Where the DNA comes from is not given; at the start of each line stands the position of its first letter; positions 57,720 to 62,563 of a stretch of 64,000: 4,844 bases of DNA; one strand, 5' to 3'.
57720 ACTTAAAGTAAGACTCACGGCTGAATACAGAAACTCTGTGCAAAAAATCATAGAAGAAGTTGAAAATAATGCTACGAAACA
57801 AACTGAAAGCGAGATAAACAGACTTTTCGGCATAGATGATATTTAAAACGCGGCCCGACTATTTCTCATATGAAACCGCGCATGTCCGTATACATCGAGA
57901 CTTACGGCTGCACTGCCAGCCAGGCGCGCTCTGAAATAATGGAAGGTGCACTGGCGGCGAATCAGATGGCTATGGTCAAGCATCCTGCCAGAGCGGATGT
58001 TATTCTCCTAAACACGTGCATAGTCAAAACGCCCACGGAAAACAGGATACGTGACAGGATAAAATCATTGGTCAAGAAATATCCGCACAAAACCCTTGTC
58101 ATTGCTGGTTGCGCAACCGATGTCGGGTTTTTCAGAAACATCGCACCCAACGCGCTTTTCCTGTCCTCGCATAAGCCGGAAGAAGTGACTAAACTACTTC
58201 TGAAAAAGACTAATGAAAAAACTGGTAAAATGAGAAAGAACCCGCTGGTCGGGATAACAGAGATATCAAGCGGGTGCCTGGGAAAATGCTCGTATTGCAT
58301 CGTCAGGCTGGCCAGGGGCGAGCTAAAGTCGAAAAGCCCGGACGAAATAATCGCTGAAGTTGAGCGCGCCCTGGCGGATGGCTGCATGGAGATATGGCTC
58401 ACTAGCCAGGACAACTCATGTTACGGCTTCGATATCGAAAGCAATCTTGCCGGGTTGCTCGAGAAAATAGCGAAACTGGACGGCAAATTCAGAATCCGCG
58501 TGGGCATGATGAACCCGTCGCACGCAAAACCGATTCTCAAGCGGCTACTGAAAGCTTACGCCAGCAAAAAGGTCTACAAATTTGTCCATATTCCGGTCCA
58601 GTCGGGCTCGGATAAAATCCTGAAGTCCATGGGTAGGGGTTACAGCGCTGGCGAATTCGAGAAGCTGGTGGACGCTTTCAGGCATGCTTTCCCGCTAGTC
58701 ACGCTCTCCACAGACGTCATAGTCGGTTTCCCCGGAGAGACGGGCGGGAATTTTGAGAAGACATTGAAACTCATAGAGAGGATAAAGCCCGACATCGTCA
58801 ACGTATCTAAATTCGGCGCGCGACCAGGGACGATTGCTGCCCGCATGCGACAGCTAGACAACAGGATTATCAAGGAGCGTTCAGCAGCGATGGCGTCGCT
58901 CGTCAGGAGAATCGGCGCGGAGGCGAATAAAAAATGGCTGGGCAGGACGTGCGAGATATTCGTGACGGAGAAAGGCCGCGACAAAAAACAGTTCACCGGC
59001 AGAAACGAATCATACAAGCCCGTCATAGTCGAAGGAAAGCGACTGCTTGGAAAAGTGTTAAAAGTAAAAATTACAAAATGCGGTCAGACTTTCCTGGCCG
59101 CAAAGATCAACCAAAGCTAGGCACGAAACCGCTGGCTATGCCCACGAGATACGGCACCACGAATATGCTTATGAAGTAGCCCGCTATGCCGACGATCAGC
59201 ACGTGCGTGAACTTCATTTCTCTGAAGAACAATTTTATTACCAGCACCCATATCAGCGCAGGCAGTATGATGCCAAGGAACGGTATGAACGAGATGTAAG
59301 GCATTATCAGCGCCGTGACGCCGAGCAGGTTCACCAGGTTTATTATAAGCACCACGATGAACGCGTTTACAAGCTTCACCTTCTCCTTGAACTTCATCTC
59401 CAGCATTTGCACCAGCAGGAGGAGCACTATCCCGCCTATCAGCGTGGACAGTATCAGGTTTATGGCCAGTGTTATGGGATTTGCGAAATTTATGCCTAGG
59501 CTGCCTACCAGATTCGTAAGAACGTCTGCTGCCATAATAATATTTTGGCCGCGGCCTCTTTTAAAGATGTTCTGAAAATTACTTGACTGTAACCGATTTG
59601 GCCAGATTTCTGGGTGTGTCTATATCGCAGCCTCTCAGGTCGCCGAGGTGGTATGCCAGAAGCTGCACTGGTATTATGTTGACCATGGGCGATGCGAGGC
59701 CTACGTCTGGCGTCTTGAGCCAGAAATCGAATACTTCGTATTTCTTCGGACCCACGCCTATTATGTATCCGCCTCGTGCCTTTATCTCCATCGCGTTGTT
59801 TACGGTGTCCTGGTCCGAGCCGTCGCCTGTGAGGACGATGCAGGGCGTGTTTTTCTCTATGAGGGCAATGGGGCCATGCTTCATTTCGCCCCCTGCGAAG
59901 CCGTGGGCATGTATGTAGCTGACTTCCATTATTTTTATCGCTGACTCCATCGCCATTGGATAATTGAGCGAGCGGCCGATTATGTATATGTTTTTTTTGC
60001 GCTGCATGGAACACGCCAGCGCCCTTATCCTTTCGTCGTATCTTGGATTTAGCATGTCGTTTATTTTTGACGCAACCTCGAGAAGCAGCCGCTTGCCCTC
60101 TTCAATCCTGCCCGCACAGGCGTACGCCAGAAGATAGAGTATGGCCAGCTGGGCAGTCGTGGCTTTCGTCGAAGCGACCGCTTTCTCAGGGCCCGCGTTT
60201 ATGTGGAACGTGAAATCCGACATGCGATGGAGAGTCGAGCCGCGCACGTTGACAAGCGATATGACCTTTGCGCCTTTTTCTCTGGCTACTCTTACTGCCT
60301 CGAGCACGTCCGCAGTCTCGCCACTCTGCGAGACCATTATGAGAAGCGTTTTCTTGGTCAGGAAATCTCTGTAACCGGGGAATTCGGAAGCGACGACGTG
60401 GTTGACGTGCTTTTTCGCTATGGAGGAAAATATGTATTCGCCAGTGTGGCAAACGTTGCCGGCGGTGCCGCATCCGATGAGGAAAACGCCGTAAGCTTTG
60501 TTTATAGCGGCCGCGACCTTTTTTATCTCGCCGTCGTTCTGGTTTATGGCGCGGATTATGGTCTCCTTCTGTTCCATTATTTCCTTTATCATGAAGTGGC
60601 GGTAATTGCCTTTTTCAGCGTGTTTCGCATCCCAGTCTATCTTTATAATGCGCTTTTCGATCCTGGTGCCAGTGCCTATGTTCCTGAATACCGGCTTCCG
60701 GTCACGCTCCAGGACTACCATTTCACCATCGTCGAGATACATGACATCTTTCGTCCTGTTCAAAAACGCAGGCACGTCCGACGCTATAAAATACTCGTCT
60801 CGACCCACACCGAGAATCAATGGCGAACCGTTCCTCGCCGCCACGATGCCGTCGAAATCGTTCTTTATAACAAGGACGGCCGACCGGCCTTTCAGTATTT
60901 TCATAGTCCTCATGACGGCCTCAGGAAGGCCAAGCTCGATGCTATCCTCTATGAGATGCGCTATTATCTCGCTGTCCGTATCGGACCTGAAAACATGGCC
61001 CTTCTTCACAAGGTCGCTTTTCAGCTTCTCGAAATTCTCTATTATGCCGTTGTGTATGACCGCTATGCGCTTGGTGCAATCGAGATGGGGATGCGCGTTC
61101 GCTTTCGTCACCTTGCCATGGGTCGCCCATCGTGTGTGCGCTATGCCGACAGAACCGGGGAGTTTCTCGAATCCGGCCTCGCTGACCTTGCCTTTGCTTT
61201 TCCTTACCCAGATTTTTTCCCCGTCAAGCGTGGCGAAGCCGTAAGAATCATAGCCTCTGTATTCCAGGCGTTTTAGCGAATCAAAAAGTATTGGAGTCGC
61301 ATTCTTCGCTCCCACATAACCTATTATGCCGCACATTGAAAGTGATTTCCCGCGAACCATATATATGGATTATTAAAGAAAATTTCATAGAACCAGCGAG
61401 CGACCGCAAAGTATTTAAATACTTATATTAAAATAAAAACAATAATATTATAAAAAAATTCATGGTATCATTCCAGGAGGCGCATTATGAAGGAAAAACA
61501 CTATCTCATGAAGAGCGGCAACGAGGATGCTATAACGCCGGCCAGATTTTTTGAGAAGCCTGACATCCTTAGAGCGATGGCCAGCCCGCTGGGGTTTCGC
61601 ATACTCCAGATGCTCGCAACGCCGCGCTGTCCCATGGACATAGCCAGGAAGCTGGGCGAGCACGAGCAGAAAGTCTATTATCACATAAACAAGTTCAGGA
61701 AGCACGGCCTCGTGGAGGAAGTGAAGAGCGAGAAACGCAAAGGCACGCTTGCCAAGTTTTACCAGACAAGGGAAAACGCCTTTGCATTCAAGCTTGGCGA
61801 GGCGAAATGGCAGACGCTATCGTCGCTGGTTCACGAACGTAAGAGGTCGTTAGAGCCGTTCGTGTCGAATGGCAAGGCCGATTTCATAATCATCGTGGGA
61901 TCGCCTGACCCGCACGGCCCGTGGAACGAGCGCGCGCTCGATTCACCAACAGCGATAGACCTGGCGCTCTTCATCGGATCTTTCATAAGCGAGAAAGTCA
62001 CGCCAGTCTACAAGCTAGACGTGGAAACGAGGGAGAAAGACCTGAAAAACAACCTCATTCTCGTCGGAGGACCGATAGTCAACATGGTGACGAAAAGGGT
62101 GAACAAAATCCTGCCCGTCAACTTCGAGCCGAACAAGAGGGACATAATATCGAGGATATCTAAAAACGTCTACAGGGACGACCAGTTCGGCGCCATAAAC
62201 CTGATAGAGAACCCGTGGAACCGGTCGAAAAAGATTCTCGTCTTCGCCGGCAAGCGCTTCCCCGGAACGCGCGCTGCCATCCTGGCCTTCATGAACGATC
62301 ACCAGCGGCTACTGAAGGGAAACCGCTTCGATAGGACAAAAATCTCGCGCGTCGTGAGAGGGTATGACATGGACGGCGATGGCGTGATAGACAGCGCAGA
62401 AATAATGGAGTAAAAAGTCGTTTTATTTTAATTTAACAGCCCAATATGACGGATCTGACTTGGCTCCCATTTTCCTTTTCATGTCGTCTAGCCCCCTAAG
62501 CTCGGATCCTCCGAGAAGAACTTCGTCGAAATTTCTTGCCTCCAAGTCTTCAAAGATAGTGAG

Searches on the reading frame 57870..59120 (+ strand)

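Call 35: search_protein_families(library=pfam, proteins=[window:57870-59120:+], max_evalue=0.0001)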
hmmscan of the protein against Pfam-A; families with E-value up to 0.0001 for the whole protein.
window:57870-59120:+ (416 aa): 3 families
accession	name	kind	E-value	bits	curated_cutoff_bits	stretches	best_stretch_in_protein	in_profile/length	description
PF04055.27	Radical_SAM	-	6.5e-23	82.1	29.5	1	131-302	2-166/166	Radical SAM superfamily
PF00919.26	UPF0004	-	3.4e-19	69.1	27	1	7-83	2-79/98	Uncharacterized protein family UPF0004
PF01938.26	TRAM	-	2e-09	37.6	21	1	357-412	4-59/61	TRAM domain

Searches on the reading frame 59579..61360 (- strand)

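Call 35: search_protein_families(library=pfam, proteins=[window:59579-61360:-], max_evalue=0.0001)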
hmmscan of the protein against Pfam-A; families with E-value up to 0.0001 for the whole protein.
window:59579-61360:- (593 aa): 4 families
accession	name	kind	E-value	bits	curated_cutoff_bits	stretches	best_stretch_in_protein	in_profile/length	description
PF01380.27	SIS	-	1.5e-49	167.5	25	2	287-412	3-129/131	SIS domain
PF13522.11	GATase_6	-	3.4e-17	63.1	27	1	68-193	9-128/130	Glutamine amidotransferase domain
PF13537.11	GATase_7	-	1.5e-13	51.3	25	1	84-200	8-122/123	Glutamine amidotransferase domain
PF13580.11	SIS_2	-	1.7e-05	25.3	27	1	334-370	101-137/138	SIS domain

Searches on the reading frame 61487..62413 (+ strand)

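Call 35: search_protein_families(library=pfam, proteins=[window:61487-62413:+], max_evalue=0.0001)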
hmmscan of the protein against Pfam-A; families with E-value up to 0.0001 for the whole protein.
window:61487-62413:+ (308 aa): 2 families
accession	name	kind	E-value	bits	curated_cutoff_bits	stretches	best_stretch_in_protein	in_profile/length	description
PF05124.17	S_layer_C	-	7e-13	49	23.9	1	171-270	93-175/177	S-layer like family, outer domain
PF12840.13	HTH_20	-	4.9e-09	36.5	27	1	31-79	1-51/51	Helix-turn-helix domain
